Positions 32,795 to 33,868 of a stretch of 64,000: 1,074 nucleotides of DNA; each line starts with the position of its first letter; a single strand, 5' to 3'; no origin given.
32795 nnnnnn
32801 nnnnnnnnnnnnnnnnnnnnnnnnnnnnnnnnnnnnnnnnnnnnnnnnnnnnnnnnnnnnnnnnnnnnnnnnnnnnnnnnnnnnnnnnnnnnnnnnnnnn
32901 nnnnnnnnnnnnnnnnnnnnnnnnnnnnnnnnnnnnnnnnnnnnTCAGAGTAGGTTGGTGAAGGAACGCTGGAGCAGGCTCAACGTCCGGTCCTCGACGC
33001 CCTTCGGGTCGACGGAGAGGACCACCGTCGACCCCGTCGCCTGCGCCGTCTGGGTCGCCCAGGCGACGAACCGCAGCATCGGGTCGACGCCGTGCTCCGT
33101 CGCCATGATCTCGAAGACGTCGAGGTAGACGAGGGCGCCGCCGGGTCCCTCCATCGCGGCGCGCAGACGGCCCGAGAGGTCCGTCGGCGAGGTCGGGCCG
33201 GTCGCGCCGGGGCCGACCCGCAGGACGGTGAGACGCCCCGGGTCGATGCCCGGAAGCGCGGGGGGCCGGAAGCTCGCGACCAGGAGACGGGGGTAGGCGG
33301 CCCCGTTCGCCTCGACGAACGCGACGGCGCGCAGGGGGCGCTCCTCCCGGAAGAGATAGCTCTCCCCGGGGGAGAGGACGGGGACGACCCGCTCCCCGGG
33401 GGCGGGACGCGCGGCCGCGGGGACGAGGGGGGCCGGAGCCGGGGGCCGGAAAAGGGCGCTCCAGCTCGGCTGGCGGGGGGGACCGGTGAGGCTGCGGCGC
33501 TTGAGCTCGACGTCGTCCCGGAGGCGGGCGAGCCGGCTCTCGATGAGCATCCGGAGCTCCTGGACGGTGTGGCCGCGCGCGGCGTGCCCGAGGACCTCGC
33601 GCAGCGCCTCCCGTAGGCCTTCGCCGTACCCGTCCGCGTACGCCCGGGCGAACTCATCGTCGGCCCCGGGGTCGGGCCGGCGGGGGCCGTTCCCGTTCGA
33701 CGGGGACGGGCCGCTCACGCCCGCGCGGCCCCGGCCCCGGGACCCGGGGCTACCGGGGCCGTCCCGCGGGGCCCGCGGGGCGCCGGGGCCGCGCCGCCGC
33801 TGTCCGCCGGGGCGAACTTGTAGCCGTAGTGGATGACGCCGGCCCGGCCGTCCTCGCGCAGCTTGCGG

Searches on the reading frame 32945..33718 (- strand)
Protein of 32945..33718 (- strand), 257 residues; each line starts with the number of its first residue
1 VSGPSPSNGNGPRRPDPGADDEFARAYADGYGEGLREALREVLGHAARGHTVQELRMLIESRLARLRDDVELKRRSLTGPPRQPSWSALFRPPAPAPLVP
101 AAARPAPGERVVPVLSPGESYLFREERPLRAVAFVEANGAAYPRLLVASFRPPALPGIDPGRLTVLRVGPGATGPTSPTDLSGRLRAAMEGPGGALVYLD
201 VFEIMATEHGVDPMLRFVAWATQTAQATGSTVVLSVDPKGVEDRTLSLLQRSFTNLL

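Call 7: search_protein_families(library=pfam, proteins=[window:32945-33718:-])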
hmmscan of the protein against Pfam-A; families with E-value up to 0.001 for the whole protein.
window:32945-33718:- (257 aa): 1 family
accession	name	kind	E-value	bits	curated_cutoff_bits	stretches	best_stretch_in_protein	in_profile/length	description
PF05763.18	DUF835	-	1e-07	32.2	33.1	1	170-253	53-136/136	Protein of unknown function (DUF835)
